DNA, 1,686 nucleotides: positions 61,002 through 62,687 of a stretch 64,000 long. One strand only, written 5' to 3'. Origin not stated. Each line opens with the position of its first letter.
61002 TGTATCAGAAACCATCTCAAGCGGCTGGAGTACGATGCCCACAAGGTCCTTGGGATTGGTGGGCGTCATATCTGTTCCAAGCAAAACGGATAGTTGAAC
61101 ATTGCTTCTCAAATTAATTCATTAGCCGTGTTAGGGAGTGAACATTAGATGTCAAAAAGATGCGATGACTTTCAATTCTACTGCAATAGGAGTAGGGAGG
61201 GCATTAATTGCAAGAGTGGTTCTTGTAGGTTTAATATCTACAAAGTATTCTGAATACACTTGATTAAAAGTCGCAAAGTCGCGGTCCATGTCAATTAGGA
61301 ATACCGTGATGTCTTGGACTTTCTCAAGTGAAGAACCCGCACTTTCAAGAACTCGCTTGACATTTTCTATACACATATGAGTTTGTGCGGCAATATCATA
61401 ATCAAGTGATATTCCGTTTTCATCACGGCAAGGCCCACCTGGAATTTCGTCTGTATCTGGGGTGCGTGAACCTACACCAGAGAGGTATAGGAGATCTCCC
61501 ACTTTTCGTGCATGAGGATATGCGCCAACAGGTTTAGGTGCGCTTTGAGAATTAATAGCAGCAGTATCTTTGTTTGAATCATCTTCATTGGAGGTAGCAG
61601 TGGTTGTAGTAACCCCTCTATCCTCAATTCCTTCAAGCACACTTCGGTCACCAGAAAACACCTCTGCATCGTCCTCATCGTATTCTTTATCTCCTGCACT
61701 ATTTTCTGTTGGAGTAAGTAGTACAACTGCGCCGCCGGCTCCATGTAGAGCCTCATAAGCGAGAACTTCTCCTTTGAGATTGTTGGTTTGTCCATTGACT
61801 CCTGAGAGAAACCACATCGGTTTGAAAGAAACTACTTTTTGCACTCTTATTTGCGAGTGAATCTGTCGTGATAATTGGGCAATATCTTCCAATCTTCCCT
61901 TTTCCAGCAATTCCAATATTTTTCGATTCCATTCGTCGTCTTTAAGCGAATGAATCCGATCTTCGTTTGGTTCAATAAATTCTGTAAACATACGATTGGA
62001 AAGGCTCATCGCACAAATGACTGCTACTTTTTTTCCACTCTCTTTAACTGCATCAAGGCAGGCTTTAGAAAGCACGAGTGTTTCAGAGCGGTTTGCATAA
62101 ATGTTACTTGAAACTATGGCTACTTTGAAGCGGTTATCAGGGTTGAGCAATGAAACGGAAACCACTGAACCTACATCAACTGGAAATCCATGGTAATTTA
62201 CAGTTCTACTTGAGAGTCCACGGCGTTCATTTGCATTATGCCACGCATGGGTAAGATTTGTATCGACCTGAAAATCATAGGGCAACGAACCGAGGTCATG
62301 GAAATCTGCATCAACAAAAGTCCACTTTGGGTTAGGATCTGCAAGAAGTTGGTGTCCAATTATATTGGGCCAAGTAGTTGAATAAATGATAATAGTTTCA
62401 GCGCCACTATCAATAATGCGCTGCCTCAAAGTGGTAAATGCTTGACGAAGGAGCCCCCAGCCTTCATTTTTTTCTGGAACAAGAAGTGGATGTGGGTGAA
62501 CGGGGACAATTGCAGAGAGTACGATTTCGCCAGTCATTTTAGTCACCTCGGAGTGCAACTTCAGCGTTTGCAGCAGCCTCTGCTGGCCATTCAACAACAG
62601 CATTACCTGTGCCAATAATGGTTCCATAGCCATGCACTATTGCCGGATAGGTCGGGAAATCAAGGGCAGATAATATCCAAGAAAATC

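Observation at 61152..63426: Tandem LigB-type extradiol dioxygenase genes with a fused RidA domain, an aminophenol-pathway-like arrangement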

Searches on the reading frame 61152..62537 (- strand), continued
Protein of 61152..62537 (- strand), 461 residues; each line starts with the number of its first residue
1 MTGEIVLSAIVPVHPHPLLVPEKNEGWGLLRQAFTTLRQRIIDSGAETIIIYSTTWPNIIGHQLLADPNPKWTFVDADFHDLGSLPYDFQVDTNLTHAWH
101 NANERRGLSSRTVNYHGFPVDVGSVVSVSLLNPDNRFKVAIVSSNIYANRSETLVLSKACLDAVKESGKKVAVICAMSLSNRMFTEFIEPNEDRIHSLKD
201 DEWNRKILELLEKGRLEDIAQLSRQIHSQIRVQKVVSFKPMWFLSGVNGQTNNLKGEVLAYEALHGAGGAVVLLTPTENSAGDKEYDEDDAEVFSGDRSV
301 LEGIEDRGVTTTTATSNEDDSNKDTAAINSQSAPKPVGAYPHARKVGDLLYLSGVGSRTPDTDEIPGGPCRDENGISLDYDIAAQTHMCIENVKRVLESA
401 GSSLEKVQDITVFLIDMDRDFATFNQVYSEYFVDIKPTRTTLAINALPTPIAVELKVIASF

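Call 74: search_protein_families(library=pfam, proteins=[L001:3819-5048:+, L001:14313-15059:-, L001:13461-14273:-, L094:5407-6624:+, L001:8492-9019:-, L001:13202-13372:-], max_evalue=0.01)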
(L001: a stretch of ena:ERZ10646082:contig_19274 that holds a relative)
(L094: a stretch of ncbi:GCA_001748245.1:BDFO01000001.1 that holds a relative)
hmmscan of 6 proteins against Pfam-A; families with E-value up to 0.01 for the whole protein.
L001:3819-5048:+ (409 aa): 1 family
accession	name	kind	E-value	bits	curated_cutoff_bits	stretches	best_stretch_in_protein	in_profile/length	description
PF00296.26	Bac_luciferase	-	0.0012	18.7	27.9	1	13-309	9-234/314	Luciferase-like monooxygenase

L001:14313-15059:- (248 aa): 9 families
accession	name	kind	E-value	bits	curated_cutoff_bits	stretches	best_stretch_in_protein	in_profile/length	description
PF20434.5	BD-FAE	-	7.7e-19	68.5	26.8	1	26-206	6-211/215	BD-FAE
PF00326.27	Peptidase_S9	-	2.4e-15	57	22.6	1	85-224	43-184/213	Prolyl oligopeptidase family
PF12697.13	Abhydrolase_6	-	1.1e-05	26.7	26.3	1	37-196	2-177/217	Alpha/beta hydrolase family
PF07859.19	Abhydrolase_3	-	3.9e-05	24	25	1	88-184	50-150/210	alpha/beta hydrolase fold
PF12146.15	Hydrolase_4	-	0.00017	21.4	27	0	107-140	77-110/239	Serine aminopeptidase, S33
PF00756.26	Esterase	-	0.00067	19.9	22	1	108-173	117-154/251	Putative esterase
PF02129.25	Peptidase_S15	-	0.0026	18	23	0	167-226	203-260/262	X-Pro dipeptidyl-peptidase (S15 family)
PF00561.26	Abhydrolase_1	-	0.0061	16.7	25.8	0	173-231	200-243/245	alpha/beta hydrolase fold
PF03959.19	FSH1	-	0.009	16.1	21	0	110-227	105-200/211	Serine hydrolase (FSH1)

L001:13461-14273:- (270 aa): 5 families
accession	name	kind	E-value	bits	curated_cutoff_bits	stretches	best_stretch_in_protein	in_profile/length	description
PF13561.12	adh_short_C2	-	5.9e-35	121.4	27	1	24-265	1-234/236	Enoyl-(Acyl carrier protein) reductase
PF00106.31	adh_short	-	6.5e-33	114.3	26.6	1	18-206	1-190/195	short chain dehydrogenase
PF08659.16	KR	-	1.2e-07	32.3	22.6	1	19-137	2-124/180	KR domain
PF13460.12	NAD_binding_10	-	0.001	19.4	27.2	1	24-162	1-107/184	NAD(P)H-binding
PF02826.25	2-Hacid_dh_C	-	0.0013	18.5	25.1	1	11-55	30-73/178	D-isomer specific 2-hydroxyacid dehydrogenase, NAD binding domain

L094:5407-6624:+ (405 aa): 1 family
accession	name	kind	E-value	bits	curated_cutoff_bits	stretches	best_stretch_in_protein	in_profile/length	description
PF00296.26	Bac_luciferase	-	9e-09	35.5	27.9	1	1-111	1-88/314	Luciferase-like monooxygenase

L001:8492-9019:- (175 aa): 0 families

L001:13202-13372:- (56 aa): 1 family
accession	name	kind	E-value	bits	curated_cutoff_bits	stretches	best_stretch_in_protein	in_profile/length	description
PF19883.4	DUF6356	-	5e-11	43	24.4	1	3-46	7-50/64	Family of unknown function (DUF6356)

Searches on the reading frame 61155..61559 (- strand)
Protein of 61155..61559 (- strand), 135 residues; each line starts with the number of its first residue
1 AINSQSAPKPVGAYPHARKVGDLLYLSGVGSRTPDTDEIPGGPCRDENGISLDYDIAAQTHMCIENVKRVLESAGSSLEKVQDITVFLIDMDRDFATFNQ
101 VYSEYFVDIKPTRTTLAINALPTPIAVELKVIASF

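Call 28: search_solved_structures(query=window:61155-61559:-, max_evalue=1e-12, show_alignments=4)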
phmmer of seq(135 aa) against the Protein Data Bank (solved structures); distinct sequences matched with E-value up to 1e-12: 21.
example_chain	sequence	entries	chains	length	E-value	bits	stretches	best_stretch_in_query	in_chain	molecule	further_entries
6izh_A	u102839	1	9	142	4.2e-24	88.3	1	7-133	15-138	2-aminomuconate deaminase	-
2dyy_A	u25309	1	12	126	1.7e-22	83.1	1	3-133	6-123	UPF0076 protein PH0854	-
1x25_A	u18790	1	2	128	2.9e-20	75.9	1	4-134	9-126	Hypothetical UPF0076 protein ST0811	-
1jd1_A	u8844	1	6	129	3.9e-20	75.5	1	4-134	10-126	HYPOTHETICAL 13.9 KDA PROTEIN IN FCY2-PET117 INTERGENIC REGION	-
2csl_A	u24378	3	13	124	9.9e-20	74.2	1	2-133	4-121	protein translation initiation inhibitor | translation initiation inhibitor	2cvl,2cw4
5yu2_A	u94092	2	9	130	8.2e-18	68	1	2-133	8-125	Translation initiation inhibitor homologue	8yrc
1xrg_A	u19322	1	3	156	8.4e-18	67.9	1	3-133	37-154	Putative translation initiation inhibitor, yjgF family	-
1qd9_A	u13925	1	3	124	3.9e-17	65.8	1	2-133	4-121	PURINE REGULATORY PROTEIN YABJ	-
5y6u_A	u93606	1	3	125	3.9e-17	65.8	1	2-133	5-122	YabJ protein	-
2b33_A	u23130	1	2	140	4.9e-17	65.4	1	3-133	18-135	protein synthesis inhibitor, putative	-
7cd2_A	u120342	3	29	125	1e-16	64.4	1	2-133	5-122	YabJ protein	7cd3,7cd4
8v8r_A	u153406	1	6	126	4.3e-16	62.4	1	2-134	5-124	Enamine/imine deaminase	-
3quw_A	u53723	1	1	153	8e-15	58.3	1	3-133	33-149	Protein MMF1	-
7zs6_AAA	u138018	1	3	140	1.1e-14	57.8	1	2-133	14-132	Reactive intermediate deaminase A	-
2cwj_A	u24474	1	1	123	2.5e-14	56.7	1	5-131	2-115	putative endonuclease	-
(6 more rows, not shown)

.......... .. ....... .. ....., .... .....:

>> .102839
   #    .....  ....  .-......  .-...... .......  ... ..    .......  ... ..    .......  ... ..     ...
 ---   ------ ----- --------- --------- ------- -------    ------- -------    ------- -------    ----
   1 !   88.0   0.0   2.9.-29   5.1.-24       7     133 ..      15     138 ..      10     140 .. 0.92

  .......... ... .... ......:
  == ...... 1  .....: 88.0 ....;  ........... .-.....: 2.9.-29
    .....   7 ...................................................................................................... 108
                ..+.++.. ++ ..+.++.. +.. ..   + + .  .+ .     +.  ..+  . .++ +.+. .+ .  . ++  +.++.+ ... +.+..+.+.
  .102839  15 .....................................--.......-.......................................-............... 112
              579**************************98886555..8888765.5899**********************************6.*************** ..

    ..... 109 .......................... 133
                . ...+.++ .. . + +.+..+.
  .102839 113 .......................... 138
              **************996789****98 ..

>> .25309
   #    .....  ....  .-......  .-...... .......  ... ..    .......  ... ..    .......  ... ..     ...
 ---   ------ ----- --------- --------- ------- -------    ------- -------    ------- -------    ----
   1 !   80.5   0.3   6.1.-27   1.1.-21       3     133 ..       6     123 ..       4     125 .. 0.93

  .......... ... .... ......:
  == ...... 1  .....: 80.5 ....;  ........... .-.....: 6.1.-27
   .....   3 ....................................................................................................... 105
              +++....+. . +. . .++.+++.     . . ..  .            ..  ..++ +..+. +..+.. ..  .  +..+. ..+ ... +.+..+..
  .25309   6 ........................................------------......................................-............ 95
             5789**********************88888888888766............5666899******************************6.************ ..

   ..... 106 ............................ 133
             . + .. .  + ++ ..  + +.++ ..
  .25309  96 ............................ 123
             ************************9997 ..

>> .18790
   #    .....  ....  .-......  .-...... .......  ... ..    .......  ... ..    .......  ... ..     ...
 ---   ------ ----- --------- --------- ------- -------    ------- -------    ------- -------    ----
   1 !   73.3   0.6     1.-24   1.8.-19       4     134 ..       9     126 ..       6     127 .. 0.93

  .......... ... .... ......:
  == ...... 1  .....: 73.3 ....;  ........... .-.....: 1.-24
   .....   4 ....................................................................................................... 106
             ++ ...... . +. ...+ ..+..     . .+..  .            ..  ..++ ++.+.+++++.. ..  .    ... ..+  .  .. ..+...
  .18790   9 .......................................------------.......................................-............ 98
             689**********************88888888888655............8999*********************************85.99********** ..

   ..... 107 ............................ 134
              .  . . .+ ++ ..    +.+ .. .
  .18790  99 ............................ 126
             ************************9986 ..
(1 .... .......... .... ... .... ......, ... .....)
